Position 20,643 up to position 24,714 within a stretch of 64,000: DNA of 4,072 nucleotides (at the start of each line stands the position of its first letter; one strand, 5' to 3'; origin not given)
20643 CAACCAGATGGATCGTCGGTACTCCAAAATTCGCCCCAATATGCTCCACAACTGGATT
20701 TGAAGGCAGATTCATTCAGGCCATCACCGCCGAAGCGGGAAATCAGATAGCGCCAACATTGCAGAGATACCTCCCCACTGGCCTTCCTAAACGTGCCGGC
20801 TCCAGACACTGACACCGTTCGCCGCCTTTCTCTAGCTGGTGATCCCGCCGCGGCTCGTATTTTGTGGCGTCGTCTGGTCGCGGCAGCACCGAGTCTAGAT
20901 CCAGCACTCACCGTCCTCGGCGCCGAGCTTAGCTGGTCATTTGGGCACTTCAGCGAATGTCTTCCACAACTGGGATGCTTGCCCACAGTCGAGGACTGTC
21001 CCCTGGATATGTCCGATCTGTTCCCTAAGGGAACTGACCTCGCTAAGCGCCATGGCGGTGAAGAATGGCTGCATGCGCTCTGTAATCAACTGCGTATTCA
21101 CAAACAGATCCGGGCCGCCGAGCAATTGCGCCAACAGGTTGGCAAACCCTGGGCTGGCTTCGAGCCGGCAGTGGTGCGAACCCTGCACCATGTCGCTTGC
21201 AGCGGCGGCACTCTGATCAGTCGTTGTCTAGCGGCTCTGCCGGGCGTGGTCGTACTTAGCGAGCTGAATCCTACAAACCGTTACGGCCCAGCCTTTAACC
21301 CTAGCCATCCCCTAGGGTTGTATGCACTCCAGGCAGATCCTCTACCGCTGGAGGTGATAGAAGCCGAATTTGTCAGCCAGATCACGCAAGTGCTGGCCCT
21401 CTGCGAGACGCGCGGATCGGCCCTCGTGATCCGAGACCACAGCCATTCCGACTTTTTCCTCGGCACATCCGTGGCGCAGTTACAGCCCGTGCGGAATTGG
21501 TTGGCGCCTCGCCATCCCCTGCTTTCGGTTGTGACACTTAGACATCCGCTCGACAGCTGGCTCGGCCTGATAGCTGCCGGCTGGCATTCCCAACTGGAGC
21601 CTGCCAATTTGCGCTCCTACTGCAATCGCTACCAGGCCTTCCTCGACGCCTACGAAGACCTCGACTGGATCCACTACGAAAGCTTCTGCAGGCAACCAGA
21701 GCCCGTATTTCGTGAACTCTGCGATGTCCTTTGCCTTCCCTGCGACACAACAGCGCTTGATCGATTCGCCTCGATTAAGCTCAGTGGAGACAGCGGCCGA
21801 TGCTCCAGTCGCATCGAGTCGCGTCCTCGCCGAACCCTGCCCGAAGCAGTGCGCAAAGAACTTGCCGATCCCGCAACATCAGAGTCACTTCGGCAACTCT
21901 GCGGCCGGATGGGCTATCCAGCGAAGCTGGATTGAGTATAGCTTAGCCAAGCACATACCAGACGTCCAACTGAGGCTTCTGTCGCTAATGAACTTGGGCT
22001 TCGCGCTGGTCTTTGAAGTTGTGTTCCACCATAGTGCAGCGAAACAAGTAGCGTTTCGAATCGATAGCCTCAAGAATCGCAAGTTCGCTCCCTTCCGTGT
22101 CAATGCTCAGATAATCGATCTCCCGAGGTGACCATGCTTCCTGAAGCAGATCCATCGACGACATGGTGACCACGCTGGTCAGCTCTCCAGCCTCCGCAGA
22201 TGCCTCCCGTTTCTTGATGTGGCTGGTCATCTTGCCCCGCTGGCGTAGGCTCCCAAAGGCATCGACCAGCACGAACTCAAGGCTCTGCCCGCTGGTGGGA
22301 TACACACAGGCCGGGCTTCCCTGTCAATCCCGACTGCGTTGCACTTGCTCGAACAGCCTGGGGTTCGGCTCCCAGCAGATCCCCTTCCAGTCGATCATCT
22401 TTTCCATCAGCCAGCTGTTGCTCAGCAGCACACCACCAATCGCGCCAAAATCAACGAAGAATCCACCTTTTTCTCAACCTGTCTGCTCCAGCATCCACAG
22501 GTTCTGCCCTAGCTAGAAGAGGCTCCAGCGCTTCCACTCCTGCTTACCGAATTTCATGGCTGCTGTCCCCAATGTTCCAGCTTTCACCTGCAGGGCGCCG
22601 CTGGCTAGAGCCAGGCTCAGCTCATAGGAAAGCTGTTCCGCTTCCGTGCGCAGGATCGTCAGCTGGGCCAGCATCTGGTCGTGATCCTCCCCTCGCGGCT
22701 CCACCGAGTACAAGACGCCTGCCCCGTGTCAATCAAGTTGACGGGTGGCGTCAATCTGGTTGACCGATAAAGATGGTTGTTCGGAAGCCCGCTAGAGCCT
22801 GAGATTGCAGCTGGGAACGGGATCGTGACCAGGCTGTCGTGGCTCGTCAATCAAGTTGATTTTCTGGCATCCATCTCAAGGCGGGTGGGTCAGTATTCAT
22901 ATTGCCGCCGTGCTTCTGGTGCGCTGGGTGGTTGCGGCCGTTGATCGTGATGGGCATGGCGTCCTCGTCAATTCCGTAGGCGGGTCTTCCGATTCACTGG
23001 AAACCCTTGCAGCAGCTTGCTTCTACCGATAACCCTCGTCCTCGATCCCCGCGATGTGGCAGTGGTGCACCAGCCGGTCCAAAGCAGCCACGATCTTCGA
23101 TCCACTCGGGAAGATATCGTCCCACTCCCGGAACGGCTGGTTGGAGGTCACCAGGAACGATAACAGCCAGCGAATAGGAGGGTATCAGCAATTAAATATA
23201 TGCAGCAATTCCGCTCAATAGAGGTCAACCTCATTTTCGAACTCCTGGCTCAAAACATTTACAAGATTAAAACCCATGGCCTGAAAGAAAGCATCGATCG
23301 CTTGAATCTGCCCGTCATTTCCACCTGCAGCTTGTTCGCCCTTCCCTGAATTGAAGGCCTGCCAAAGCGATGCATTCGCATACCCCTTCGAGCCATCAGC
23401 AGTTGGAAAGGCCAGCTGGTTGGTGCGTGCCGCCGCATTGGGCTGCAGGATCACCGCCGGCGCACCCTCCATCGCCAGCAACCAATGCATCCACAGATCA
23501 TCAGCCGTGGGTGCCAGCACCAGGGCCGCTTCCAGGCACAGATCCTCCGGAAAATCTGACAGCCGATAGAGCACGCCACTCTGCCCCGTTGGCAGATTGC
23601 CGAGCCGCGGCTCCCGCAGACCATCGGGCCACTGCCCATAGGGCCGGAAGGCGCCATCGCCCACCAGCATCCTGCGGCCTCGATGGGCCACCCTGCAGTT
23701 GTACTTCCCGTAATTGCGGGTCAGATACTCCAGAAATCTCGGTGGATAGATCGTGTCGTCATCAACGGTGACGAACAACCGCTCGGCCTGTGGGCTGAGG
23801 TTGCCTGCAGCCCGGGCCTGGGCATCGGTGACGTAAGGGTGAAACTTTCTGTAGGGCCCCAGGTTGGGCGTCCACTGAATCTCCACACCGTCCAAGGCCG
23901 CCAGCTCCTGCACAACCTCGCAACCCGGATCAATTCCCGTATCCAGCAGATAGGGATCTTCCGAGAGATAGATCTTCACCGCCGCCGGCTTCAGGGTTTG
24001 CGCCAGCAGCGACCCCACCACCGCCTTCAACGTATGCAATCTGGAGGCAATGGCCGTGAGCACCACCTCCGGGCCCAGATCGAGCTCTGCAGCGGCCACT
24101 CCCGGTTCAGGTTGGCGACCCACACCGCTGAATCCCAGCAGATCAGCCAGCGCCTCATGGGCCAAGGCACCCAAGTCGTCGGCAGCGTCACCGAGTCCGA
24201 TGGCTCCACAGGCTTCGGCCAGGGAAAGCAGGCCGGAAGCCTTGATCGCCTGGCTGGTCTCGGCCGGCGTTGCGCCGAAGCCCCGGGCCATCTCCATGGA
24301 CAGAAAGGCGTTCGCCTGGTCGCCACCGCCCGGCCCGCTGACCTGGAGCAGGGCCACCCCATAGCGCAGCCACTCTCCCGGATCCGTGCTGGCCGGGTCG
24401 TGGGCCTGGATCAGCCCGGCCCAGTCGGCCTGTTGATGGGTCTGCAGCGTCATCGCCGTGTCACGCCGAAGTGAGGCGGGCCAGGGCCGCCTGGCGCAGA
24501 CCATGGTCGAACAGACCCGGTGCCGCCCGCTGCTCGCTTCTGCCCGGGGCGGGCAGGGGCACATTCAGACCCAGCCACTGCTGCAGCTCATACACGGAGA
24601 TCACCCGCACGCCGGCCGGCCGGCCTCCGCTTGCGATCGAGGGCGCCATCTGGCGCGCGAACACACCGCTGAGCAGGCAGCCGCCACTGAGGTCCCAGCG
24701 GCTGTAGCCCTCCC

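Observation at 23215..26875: Hint-domain precursor gene heading an operon with two glycosyltransferases: candidate autoprocessed glycopeptide system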

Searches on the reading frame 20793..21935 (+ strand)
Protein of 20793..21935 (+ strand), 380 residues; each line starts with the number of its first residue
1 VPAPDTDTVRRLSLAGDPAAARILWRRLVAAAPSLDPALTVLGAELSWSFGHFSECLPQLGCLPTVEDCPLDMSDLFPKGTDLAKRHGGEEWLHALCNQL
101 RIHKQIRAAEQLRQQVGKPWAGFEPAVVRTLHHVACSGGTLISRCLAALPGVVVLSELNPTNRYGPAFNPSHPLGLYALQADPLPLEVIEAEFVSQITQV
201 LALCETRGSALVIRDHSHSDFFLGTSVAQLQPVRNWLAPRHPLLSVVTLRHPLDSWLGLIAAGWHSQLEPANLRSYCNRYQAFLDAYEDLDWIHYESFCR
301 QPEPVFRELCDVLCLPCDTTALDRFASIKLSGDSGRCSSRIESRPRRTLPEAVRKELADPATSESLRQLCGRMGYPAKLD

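Call 3: search_protein_families(library=pfam, proteins=[window:20793-21935:+], max_evalue=0.01)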
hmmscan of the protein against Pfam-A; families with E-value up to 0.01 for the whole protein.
window:20793-21935:+ (380 aa): 0 families

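Call 56: search_solved_structures(query=window:20793-21935:+, max_evalue=10)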
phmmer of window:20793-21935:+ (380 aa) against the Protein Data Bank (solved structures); distinct sequences matched with E-value up to 10: 1.
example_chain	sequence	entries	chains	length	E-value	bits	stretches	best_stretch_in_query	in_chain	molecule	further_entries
4gbm_A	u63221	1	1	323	0.28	13.2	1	290-358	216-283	CurM Sulfotransferase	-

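Call 62: search_solved_structures(query=A5, max_evalue=10, show_alignments=1)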
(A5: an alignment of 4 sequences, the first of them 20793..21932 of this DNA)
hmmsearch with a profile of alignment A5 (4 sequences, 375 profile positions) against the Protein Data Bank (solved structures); distinct sequences matched with E-value up to 10: 6.
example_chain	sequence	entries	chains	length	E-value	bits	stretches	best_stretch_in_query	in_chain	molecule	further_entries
4gbm_A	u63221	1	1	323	0.0048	19.1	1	289-332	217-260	CurM Sulfotransferase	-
9wp1_A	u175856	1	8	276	0.022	17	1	284-330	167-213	Protein-tyrosine sulfotransferase 1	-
5wrj_A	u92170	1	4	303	0.023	16.9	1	284-330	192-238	Protein-tyrosine sulfotransferase 1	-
5wri_A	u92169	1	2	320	0.024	16.8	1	284-330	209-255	Protein-tyrosine sulfotransferase 1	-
4r27_A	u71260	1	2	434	0.33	13.1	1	225-282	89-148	Glycoside hydrolase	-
4gox_A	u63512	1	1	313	0.53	12.4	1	290-329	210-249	Polyketide synthase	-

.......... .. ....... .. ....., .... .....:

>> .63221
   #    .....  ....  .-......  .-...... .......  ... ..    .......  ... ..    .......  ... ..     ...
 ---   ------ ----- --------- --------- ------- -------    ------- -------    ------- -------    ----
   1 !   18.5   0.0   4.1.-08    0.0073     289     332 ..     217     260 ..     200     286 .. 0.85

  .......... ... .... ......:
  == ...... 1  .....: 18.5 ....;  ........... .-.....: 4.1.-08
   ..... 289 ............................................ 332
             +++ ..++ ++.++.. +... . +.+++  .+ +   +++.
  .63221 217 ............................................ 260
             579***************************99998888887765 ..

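Call 77: search_protein_families(library=ncbifam, proteins=[window:20793-21935:+], max_evalue=0.01)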
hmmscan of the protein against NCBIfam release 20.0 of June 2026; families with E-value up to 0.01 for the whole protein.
window:20793-21935:+ (380 aa): 0 families

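Call 101: search_protein_families(library=padloc, proteins=[window:20793-21935:+], max_evalue=0.001)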
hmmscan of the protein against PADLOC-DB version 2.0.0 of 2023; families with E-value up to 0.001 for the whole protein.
window:20793-21935:+ (380 aa): 0 families

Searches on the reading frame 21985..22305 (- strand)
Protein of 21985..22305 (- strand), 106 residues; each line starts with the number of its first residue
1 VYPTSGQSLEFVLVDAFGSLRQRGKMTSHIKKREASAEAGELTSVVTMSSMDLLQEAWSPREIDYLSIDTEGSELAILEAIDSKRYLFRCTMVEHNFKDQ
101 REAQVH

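Call 3: search_protein_families(library=pfam, proteins=[window:21985-22305:-], max_evalue=0.01)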
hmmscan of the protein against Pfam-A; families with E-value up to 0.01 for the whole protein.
window:21985-22305:- (106 aa): 1 family
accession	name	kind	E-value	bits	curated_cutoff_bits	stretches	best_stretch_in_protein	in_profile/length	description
PF05050.19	Methyltransf_21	-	1.5e-07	32.1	22.7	1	37-98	89-151/173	Methyltransferase FkbM domain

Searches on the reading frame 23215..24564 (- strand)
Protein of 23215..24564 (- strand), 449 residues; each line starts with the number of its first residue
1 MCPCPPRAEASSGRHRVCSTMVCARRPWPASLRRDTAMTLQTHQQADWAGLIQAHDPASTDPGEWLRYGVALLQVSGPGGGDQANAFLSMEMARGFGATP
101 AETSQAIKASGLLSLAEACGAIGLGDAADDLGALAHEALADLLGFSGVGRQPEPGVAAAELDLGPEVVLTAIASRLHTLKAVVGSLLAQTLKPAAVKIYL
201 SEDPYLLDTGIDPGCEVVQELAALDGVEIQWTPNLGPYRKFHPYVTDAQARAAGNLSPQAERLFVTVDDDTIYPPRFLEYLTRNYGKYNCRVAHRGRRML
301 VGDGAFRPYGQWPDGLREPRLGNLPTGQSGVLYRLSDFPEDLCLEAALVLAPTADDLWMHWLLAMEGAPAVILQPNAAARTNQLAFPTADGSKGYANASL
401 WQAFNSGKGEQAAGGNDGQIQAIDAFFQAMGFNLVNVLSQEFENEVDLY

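Call 3: search_protein_families(library=pfam, proteins=[window:23215-24564:-], max_evalue=0.01)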
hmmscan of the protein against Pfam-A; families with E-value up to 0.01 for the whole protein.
window:23215-24564:- (449 aa): 0 families

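Call 23: search_solved_structures(query=window:23215-24453:-, max_evalue=1)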
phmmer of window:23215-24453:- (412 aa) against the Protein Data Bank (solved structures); distinct sequences matched with E-value up to 1: 3.
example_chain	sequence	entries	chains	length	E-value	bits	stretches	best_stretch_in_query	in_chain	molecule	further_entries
5z8b_A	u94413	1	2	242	0.00049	22.4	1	197-290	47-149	KfiA protein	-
9vtg_LZ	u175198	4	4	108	0.38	12.9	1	215-252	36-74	Large ribosomal subunit protein eL22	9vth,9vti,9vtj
8azw_K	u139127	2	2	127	0.59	12.3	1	219-252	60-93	eL22 (60S ribosomal protein L22) | 60S ribosomal protein L22-2-like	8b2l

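Call 76: search_solved_structures(query=A6, max_evalue=1, show_alignments=1)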
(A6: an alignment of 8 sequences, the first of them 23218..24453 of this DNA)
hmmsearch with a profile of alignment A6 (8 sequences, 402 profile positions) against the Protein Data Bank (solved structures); distinct sequences matched with E-value up to 1: 4.
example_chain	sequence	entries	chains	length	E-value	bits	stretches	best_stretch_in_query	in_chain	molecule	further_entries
5z8b_A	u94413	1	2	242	1.2e-05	27.9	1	187-280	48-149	KfiA protein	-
8vh7_A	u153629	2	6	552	0.064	15.6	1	208-240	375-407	Heparosan synthase B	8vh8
8viw_A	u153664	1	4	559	0.065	15.5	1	208-240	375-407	Heparosan synthase B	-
6qm7_A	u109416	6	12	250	0.75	12.1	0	24-103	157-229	Proteasome alpha1 chain | Proteasome subunit alpha type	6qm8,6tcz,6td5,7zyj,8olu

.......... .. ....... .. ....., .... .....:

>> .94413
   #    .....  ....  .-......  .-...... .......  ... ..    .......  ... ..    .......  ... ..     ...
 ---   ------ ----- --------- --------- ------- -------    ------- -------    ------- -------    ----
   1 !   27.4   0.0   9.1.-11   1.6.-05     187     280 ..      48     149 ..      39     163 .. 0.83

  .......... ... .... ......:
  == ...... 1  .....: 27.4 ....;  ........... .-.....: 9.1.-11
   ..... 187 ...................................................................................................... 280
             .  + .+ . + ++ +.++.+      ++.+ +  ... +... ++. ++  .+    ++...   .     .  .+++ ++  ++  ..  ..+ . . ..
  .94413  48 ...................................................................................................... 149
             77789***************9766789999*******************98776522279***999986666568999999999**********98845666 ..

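Call 77: search_protein_families(library=ncbifam, proteins=[window:23215-24453:-], max_evalue=0.01)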
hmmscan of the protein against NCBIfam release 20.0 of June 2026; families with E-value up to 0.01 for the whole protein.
window:23215-24453:- (412 aa): 0 families

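Call 101: search_protein_families(library=padloc, proteins=[window:23215-24453:-], max_evalue=0.001)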
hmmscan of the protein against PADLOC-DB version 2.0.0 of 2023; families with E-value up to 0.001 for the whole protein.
window:23215-24453:- (412 aa): 0 families
